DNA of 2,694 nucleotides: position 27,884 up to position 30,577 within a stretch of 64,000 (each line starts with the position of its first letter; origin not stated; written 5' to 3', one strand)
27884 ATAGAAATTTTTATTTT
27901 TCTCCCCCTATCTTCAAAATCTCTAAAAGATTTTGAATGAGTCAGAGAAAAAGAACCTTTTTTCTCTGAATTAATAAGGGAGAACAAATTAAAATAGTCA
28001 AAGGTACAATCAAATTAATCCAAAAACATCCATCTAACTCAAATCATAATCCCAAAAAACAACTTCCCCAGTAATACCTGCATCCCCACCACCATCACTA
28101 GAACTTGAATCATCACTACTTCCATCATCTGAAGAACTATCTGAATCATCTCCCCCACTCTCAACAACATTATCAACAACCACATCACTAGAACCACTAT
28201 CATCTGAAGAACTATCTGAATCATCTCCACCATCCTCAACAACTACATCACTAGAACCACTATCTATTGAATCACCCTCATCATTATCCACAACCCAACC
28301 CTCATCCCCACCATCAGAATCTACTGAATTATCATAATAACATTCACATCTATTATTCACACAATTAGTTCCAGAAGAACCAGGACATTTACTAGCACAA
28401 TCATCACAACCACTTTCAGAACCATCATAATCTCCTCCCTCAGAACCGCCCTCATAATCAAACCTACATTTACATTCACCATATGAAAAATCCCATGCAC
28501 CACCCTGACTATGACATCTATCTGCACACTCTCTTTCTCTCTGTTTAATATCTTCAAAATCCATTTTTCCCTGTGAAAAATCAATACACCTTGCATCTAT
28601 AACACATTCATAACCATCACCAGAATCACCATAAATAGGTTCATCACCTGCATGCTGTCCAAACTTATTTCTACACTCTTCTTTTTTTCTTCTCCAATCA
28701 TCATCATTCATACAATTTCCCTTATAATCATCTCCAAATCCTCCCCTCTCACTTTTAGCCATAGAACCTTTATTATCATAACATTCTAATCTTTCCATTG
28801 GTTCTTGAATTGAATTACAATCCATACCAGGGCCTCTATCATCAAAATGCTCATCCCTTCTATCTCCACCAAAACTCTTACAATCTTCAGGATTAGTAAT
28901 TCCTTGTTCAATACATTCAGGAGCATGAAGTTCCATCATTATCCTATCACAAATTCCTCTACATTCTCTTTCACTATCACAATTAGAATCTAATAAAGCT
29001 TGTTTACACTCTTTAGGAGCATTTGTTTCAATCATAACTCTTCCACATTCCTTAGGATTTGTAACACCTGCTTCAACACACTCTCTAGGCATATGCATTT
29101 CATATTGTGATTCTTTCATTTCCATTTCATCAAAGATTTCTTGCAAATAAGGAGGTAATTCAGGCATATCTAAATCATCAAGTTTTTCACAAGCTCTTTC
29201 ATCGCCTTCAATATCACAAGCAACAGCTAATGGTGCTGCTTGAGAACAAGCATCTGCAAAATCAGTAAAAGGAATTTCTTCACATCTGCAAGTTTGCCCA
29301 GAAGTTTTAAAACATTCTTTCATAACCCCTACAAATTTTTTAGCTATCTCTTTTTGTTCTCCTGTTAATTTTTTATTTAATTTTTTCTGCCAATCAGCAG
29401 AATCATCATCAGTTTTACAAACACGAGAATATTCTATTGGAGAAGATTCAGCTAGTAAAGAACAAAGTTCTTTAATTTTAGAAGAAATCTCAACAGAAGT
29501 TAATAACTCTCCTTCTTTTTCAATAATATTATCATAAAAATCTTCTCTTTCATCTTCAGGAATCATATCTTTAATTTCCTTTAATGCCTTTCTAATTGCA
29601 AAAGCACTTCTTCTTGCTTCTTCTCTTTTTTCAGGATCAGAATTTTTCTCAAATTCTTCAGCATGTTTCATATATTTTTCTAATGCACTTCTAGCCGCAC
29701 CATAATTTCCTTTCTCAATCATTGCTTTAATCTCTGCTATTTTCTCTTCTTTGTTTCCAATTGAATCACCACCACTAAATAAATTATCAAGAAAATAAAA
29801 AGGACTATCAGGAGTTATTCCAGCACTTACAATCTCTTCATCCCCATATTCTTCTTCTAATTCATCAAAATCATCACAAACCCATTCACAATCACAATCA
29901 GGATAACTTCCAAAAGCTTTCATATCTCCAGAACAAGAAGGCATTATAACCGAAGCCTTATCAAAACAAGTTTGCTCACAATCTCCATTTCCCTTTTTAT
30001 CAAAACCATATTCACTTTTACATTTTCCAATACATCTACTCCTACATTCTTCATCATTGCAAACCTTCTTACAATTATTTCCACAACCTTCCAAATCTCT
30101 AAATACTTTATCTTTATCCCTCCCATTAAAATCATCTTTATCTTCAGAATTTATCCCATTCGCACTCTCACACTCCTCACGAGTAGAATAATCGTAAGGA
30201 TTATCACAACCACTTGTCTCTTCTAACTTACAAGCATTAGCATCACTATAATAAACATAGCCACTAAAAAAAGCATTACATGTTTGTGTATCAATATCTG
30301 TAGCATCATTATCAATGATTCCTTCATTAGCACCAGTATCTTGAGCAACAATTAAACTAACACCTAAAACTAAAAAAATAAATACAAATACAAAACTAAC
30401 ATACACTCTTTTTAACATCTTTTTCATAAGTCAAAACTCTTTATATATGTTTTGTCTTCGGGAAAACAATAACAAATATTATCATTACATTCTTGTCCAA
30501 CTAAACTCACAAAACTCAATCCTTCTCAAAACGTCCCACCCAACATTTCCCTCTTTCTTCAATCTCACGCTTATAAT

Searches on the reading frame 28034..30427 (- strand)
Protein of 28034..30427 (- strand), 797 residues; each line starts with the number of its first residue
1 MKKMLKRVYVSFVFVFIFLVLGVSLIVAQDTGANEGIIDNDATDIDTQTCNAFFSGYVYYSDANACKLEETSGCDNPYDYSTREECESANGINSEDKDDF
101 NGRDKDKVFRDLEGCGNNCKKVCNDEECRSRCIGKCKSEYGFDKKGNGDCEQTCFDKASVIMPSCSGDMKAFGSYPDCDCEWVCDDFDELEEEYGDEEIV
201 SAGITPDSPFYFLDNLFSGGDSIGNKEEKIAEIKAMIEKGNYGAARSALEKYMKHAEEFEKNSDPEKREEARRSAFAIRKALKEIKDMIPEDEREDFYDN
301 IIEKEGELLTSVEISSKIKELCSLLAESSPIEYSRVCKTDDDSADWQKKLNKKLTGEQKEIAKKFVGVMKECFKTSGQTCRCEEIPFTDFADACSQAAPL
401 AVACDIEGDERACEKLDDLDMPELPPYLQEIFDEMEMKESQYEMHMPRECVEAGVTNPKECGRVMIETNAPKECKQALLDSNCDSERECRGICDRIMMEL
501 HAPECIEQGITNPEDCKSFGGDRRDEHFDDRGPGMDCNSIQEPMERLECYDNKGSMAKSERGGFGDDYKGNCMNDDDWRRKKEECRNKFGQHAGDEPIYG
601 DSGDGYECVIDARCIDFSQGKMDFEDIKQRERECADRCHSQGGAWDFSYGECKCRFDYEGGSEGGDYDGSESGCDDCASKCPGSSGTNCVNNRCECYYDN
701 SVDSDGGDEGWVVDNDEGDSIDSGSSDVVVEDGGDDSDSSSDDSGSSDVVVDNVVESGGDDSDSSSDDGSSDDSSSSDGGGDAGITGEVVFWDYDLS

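Call 28: search_protein_families(library=pfam, proteins=[window:28034-30427:-], max_evalue=0.00001)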
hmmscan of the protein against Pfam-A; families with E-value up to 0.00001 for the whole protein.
window:28034-30427:- (797 aa): 1 family
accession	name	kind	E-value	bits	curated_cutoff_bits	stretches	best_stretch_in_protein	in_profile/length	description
PF18915.5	DUF5667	-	1.8e-06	28.7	27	0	226-286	37-93/99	Domain of unknown function (DUF5667)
